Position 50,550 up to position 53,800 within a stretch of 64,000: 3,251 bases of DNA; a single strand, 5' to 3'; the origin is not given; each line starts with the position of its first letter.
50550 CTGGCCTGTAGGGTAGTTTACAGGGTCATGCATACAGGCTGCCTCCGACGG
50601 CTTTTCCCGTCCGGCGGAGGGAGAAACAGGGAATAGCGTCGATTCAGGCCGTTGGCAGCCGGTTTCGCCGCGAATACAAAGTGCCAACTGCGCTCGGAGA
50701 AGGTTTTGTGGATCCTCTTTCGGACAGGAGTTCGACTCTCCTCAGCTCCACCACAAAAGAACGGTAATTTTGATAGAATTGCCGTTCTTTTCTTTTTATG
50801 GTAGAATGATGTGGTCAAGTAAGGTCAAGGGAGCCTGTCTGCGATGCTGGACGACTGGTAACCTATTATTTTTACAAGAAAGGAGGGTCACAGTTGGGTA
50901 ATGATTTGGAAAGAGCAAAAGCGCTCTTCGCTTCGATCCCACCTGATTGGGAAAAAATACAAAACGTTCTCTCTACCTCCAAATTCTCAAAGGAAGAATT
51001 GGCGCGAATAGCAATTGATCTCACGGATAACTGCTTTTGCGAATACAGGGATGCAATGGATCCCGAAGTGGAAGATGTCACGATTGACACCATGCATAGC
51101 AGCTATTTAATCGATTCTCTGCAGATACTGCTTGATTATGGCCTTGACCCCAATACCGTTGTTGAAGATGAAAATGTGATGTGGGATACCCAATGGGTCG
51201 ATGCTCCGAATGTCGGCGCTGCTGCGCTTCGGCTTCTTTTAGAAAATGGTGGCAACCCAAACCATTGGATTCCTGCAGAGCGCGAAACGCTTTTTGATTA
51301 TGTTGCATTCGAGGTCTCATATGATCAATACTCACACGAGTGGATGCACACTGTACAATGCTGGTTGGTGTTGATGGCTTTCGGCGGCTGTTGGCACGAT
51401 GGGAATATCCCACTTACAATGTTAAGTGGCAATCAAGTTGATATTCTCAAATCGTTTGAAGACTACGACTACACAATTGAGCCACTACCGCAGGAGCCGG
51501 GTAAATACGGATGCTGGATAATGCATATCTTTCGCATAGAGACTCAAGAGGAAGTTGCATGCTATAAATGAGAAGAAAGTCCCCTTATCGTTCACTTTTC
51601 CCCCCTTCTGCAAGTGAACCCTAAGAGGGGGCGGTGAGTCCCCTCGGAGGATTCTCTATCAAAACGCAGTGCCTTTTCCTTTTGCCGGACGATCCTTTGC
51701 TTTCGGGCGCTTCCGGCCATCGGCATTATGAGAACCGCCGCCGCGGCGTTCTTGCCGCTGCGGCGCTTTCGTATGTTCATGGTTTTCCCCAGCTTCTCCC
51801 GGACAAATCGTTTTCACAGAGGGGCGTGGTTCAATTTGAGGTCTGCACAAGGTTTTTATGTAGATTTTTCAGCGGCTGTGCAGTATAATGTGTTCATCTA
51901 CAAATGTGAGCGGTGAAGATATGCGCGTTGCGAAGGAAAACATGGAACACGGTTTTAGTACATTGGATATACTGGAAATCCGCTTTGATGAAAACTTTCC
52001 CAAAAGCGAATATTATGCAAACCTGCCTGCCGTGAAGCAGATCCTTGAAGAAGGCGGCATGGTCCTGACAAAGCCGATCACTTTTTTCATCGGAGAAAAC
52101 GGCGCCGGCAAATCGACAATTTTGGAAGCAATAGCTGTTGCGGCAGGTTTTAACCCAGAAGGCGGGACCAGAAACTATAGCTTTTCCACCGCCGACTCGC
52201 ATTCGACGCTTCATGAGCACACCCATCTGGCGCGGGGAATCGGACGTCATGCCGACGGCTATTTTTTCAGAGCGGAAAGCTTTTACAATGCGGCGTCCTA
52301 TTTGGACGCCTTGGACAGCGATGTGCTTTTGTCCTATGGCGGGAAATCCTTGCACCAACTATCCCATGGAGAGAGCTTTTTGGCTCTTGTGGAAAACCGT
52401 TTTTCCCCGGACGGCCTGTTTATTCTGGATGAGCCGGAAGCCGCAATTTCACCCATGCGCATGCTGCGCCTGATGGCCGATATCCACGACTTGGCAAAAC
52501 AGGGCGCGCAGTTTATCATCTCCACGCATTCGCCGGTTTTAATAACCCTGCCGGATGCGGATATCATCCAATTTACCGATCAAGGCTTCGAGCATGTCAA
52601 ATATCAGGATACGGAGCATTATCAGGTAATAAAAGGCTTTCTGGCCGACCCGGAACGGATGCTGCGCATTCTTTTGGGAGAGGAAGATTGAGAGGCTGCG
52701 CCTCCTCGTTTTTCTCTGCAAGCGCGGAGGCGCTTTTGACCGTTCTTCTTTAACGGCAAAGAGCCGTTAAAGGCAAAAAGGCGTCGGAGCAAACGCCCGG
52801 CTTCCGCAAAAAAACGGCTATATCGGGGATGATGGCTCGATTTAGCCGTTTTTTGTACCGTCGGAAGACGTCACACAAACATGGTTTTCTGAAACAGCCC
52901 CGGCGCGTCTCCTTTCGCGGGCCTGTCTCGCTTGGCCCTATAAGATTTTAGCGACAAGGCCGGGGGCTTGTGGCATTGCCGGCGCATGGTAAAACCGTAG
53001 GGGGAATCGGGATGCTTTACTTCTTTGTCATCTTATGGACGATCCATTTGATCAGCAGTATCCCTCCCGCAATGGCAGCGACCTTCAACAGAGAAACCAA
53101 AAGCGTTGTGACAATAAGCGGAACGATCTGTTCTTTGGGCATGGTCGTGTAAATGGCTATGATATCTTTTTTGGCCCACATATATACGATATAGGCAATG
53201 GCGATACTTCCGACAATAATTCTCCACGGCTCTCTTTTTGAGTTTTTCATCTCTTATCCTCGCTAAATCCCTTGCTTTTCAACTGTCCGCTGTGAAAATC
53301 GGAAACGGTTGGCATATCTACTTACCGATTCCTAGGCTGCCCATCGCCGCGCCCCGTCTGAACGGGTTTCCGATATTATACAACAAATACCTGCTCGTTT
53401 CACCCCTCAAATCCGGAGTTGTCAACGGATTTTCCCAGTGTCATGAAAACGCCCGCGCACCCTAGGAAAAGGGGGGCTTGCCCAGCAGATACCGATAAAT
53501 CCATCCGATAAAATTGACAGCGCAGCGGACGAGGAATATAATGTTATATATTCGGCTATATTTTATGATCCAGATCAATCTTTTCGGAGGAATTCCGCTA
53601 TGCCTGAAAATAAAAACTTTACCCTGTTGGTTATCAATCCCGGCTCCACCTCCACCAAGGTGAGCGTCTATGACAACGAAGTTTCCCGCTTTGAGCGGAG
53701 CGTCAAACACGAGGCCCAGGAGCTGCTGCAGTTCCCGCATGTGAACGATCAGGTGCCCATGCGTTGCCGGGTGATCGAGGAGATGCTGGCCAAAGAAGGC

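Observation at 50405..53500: AT-rich accessory islet immediately 3' of tmRNA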

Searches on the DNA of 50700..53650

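Call 56: search_rna_families(source=window, start=50700, end=53650, threshold=evalue, max_evalue=1)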
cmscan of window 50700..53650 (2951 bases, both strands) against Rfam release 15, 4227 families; matches with E-value up to 1: 2.
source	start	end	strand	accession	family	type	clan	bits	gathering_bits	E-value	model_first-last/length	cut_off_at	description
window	50700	50753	+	RF00023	tmRNA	Gene;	CL00001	45.2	47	4.8e-16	320-374/374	5'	transfer-messenger RNA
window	50716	51075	+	RF04321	tmRNA_permuted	Gene;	-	18.4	47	0.62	26-118/213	no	permuted transfer-messenger RNA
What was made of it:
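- Tried and rejected: Rfam at a permissive E-value over the islet found nothing except the tmRNA itself (call 56).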
